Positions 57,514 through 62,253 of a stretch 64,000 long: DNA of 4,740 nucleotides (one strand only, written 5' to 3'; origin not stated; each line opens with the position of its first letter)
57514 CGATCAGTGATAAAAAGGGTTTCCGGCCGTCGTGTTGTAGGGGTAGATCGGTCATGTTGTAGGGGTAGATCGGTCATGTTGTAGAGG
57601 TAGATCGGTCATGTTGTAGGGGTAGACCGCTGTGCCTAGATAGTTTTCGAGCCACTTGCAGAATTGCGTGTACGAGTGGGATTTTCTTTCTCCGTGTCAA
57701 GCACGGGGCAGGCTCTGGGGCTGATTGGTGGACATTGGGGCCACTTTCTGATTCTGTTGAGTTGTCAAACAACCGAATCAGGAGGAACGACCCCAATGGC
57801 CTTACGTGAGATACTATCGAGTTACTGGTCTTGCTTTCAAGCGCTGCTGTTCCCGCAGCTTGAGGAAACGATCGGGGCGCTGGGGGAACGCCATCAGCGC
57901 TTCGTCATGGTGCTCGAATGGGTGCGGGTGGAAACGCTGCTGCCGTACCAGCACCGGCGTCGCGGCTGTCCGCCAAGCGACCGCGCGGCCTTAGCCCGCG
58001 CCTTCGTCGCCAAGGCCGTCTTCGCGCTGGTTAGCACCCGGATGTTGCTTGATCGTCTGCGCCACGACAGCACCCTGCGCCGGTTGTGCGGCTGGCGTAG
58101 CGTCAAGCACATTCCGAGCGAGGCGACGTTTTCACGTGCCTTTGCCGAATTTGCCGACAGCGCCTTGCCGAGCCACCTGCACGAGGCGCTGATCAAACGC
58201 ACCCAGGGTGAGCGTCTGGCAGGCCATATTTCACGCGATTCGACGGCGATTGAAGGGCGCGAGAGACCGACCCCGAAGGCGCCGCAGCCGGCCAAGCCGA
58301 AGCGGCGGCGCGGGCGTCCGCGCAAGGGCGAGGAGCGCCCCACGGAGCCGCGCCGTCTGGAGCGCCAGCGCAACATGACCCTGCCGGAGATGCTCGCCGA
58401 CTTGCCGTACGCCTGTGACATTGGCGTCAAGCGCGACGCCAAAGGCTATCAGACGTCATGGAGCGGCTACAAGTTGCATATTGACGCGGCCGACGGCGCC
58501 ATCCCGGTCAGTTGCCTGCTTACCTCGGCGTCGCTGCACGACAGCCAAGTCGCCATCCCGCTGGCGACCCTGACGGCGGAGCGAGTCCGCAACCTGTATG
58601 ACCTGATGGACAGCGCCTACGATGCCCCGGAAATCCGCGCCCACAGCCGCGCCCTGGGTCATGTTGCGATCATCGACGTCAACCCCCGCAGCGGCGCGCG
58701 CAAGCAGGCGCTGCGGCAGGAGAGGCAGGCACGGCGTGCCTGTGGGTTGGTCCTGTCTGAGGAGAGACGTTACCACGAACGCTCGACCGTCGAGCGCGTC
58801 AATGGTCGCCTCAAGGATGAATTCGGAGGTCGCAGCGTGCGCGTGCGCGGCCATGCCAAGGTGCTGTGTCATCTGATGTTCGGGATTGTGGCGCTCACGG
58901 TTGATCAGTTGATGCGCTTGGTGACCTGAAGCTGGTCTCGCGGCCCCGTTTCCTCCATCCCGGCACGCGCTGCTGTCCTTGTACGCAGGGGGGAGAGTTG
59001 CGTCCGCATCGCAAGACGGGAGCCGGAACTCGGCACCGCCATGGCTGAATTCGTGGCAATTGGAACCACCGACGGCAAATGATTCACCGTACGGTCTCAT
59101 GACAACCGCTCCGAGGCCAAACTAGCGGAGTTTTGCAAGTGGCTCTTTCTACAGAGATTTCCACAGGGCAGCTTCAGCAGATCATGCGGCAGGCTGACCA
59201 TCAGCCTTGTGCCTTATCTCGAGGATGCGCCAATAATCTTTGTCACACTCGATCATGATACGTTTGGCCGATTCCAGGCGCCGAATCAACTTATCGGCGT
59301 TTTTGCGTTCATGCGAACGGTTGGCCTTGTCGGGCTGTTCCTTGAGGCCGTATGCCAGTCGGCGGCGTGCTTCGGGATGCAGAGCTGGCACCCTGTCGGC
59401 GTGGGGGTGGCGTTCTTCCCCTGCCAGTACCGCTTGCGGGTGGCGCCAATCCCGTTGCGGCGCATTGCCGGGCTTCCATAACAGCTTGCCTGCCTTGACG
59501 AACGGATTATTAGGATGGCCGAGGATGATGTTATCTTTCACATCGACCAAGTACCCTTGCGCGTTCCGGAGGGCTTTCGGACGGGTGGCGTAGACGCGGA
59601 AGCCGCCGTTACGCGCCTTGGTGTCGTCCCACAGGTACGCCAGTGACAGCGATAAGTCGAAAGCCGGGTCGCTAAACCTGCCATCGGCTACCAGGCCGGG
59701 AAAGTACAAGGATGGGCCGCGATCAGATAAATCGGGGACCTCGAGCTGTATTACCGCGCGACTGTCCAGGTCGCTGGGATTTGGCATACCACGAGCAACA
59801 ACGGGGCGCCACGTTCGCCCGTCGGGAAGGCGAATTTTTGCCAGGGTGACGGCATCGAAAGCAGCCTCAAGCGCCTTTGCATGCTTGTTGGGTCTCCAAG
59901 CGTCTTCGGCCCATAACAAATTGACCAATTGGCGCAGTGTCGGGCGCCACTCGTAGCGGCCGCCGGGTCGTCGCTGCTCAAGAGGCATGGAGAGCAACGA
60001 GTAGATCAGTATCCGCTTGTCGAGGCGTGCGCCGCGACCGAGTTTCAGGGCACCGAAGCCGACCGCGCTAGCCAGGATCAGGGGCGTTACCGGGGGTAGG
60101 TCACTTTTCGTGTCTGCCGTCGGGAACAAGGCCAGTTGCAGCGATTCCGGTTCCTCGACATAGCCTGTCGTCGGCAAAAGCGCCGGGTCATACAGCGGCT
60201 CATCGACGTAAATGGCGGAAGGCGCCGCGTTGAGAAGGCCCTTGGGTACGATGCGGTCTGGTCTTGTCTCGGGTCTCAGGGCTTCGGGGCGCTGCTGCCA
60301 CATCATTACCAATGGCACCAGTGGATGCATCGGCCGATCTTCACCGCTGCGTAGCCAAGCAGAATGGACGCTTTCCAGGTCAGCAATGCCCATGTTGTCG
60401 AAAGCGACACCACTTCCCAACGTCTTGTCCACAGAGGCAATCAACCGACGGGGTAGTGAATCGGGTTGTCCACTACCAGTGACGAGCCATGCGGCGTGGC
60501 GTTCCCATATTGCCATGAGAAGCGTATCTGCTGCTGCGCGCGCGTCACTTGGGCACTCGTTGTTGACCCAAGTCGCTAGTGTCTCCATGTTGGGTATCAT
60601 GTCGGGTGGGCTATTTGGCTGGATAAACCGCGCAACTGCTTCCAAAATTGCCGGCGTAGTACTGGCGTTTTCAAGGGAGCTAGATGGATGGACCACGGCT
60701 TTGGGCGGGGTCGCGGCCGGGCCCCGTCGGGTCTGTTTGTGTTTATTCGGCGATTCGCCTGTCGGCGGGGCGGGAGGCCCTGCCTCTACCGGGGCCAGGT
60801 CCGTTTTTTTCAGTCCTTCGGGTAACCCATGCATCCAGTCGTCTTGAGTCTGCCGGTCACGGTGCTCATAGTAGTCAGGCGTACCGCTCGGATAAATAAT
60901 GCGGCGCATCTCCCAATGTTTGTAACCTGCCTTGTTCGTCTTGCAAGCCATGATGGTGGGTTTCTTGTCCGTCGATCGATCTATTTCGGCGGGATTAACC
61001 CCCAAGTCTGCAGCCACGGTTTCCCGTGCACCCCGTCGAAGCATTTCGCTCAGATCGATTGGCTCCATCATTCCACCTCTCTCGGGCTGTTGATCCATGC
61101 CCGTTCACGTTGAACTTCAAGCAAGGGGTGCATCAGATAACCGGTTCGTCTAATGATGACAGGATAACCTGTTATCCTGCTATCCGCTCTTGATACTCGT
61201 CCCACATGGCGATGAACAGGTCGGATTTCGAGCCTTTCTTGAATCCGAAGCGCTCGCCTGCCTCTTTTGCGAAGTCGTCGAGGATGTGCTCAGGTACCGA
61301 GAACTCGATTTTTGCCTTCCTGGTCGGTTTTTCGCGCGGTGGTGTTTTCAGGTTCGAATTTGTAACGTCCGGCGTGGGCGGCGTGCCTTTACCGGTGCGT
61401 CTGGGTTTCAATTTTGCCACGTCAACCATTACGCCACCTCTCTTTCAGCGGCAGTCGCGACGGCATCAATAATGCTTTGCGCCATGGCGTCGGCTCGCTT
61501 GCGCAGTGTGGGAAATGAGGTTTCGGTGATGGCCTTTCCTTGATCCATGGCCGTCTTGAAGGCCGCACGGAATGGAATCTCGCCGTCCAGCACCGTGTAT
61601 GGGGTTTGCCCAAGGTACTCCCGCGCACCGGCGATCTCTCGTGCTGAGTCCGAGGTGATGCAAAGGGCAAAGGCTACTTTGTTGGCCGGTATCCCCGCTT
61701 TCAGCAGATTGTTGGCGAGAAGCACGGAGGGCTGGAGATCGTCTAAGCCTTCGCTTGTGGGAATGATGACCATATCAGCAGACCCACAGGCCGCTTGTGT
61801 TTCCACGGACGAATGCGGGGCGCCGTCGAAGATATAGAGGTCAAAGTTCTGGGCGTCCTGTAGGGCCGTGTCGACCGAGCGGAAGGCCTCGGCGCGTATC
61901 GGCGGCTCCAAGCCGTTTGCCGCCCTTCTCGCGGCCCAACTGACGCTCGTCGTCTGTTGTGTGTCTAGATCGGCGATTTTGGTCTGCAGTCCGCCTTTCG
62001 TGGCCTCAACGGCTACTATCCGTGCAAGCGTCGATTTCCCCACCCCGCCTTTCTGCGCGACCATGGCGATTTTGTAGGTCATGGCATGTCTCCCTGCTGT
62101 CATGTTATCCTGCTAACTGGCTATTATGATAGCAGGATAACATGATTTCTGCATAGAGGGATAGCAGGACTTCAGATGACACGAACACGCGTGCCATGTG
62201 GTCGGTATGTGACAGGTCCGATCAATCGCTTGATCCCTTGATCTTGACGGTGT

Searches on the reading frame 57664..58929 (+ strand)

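Call 54: search_protein_families(library=pfam, proteins=[window:57664-58929:+], max_evalue=0.01)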
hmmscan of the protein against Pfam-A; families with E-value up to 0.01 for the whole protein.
window:57664-58929:+ (421 aa): 3 families
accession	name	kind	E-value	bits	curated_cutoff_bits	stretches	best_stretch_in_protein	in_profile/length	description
PF01609.27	DDE_Tnp_1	-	1.1e-14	55.1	23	1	263-411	30-198/200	Transposase DDE domain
PF05598.16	DUF772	-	6e-10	39.4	23.1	1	101-168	1-67/74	Transposase domain (DUF772)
PF13751.12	DDE_Tnp_1_6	-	1.4e-05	25.8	25.1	1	352-414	55-122/125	Transposase DDE domain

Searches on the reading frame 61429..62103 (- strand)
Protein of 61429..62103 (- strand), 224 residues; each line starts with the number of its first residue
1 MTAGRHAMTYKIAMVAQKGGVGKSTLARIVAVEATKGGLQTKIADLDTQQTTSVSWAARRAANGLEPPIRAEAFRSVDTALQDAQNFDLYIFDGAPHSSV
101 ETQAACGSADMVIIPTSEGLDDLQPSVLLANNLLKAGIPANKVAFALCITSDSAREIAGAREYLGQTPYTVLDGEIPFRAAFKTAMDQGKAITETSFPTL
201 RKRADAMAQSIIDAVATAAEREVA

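Call 53: search_protein_families(library=pfam, proteins=[window:61429-62103:-], max_evalue=0.01)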
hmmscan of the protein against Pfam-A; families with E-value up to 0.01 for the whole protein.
window:61429-62103:- (224 aa): 4 families
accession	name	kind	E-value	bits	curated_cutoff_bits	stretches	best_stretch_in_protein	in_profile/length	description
PF13614.12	AAA_31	-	1.1e-10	42.2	27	1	11-58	3-50/177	AAA domain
PF01656.29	CbiA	-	3.9e-09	37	25.4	1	12-190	1-123/125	CobQ/CobB/MinD/ParA nucleotide binding domain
PF09140.17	MipZ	-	4.7e-07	29.8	20.7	1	12-62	3-53/262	ATPase MipZ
PF10609.15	ParA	-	1.1e-06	28.7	27.1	1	9-48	3-42/246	NUBPL iron-transfer P-loop NTPase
